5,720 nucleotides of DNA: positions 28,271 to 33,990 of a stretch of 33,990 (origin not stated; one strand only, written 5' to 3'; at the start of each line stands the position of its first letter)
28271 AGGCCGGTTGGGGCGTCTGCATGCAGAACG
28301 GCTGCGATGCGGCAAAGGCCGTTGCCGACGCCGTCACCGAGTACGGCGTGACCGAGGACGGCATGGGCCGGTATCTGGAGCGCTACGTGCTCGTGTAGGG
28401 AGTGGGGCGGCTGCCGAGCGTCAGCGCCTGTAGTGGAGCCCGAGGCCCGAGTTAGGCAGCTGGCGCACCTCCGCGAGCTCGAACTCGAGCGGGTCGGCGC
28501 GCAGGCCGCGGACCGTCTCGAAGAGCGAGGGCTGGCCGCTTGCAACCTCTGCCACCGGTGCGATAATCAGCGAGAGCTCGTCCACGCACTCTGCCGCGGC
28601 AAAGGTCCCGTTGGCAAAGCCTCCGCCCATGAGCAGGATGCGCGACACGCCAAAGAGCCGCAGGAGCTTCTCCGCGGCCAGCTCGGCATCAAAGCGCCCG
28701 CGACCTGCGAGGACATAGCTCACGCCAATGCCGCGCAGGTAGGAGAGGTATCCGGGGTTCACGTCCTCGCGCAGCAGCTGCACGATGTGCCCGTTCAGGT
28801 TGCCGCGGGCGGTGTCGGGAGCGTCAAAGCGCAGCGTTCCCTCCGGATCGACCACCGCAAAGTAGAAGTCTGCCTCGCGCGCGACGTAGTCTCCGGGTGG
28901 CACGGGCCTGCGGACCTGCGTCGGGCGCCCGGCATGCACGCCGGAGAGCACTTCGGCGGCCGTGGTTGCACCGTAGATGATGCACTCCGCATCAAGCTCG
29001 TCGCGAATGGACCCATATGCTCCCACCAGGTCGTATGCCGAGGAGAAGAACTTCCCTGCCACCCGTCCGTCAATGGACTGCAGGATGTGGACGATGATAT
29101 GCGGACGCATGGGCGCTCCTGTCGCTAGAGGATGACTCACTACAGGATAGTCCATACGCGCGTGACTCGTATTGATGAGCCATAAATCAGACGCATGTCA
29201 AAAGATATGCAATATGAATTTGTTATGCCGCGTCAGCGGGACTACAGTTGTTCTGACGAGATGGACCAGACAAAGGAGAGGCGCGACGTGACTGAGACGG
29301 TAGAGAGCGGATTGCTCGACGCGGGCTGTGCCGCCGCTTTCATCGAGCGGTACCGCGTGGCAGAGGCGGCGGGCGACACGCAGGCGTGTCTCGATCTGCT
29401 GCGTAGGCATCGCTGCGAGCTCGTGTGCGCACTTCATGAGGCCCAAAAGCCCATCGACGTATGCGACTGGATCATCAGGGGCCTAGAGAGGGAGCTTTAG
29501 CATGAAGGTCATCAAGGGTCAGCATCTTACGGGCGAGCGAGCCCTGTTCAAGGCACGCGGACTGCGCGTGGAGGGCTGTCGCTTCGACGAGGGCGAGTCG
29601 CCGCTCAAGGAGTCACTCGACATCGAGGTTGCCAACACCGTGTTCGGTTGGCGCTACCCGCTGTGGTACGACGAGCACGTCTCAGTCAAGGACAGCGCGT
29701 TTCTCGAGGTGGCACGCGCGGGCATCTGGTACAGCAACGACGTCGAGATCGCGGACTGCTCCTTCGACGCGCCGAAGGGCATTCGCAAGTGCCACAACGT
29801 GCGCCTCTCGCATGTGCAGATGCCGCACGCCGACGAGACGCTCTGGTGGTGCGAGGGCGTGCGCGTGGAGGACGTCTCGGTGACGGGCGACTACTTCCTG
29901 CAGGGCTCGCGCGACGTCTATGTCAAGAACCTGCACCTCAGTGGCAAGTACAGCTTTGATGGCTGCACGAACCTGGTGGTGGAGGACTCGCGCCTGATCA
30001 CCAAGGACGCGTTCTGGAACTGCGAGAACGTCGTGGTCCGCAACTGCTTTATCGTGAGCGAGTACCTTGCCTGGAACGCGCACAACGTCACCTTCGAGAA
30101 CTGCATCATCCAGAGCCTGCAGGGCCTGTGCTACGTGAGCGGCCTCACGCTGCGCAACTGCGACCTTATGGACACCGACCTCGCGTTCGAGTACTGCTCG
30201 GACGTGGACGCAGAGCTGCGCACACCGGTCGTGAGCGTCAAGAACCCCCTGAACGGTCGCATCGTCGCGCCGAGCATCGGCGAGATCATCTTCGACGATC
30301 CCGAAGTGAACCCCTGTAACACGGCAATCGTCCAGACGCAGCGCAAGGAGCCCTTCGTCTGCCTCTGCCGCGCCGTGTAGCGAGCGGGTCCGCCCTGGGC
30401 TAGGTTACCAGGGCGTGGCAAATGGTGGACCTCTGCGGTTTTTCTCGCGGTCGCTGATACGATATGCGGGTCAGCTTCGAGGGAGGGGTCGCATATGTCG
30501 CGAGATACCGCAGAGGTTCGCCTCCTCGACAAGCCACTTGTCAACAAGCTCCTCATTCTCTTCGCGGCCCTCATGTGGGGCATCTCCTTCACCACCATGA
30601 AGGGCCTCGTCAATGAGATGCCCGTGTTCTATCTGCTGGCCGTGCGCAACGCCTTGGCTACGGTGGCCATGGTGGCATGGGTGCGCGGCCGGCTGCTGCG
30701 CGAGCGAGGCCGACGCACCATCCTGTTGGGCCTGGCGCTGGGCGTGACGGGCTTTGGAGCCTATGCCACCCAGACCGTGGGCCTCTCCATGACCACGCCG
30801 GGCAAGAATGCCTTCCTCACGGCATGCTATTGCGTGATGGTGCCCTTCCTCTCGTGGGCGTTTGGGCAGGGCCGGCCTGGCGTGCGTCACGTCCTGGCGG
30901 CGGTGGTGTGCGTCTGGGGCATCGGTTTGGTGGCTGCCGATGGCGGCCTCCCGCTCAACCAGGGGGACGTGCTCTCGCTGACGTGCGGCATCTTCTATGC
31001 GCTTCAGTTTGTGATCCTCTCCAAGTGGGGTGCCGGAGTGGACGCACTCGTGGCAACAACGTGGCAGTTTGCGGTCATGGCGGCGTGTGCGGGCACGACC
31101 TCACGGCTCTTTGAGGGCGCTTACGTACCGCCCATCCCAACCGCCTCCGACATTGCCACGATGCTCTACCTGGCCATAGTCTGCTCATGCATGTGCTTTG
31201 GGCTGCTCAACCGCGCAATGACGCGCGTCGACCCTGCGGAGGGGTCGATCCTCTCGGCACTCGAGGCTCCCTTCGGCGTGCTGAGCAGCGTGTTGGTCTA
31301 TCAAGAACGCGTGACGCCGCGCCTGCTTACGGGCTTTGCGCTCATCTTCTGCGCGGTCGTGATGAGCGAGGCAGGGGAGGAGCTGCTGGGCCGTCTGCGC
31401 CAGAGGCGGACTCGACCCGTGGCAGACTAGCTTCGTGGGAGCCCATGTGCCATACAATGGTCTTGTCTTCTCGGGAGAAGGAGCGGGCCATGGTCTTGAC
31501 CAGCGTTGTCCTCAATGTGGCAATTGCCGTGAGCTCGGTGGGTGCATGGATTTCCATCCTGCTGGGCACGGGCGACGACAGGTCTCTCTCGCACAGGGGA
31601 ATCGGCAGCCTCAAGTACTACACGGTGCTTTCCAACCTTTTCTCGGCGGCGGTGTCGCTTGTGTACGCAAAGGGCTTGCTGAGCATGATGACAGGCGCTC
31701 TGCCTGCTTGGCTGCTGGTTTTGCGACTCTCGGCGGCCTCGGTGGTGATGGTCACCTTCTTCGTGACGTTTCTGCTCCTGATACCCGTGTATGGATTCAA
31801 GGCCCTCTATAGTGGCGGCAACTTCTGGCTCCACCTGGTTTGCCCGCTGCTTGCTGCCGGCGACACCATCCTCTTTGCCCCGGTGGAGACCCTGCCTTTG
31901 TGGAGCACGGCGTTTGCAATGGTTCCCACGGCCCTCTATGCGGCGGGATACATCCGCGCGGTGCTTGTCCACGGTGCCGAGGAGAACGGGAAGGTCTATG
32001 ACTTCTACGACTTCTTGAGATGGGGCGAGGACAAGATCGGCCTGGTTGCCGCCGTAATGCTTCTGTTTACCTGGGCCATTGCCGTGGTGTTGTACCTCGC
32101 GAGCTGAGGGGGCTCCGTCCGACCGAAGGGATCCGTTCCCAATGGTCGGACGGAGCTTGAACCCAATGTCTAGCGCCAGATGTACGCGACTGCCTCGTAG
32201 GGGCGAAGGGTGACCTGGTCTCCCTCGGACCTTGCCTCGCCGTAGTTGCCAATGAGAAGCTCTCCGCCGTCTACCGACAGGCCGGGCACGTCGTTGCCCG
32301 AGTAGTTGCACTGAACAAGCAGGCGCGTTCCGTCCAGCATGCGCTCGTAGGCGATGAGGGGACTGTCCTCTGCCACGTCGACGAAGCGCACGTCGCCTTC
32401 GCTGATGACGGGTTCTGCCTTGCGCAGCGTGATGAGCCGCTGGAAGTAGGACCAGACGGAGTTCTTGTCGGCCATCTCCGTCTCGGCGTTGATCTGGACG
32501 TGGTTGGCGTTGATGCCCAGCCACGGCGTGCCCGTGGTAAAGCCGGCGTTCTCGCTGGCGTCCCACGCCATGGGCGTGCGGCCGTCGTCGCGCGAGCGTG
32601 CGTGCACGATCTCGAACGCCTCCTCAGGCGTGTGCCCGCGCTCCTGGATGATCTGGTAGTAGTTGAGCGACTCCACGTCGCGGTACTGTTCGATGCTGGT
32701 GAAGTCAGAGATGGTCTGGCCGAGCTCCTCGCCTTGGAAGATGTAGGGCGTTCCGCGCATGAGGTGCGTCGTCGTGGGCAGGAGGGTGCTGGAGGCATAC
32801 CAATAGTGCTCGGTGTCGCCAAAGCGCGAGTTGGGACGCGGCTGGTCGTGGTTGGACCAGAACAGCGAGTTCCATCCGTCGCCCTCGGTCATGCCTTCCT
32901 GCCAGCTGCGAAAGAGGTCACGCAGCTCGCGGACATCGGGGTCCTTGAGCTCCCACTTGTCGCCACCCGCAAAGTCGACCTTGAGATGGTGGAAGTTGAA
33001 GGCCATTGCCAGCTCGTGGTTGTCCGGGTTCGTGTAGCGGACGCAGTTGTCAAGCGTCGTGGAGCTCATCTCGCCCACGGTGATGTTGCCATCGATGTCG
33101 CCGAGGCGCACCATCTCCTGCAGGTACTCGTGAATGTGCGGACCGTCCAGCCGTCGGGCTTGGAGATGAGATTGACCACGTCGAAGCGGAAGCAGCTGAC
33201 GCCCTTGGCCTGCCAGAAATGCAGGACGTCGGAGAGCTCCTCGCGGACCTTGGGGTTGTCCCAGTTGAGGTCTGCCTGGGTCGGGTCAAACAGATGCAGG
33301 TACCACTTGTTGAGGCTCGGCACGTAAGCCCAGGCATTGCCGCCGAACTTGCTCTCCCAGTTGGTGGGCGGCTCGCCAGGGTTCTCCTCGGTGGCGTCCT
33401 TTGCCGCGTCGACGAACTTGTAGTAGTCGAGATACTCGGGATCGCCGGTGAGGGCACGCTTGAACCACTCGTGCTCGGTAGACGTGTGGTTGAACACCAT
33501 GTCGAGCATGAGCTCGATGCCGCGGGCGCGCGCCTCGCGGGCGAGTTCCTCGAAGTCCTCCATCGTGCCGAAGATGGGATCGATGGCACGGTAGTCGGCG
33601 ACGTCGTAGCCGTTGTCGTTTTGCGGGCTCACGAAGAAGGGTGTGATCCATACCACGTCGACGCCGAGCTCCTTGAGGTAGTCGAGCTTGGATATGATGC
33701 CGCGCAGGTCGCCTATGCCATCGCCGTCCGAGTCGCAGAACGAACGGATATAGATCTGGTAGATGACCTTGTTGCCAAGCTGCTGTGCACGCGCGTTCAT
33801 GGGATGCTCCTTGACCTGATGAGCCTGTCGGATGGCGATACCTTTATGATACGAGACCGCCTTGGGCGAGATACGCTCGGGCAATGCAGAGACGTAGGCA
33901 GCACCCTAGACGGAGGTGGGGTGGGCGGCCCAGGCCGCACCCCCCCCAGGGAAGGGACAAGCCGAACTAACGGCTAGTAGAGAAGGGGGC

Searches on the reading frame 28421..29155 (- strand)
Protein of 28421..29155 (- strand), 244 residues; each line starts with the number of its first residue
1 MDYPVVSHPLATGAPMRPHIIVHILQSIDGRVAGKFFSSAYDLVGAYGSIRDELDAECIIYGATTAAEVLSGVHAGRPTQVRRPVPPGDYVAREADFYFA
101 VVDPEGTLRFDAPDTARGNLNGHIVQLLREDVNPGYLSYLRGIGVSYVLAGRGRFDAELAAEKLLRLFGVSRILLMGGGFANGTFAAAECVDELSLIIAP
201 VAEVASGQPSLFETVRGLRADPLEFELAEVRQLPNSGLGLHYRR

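Call 91: search_protein_families(library=pfam, proteins=[window:28421-29155:-], max_evalue=0.001)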
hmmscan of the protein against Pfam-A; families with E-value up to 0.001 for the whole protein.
window:28421-29155:- (244 aa): 1 family
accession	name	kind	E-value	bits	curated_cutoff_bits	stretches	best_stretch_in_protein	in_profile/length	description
PF01872.23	RibD_C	-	3.5e-08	33.9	24.1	1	18-235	1-193/197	RibD C-terminal domain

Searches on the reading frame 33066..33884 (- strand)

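Call 91: search_protein_families(library=pfam, proteins=[window:33066-33884:-], max_evalue=0.001)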
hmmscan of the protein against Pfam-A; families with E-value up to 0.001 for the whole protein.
window:33066-33884:- (272 aa): 2 families
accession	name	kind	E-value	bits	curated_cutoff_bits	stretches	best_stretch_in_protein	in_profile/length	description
PF00128.31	Alpha-amylase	-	5.3e-82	276.9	22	1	43-246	1-199/446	Alpha amylase, catalytic domain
PF14701.12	hDGE_amylase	-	0.0006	19.5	27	1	60-142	21-111/439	Glycogen debranching enzyme, glucanotransferase domain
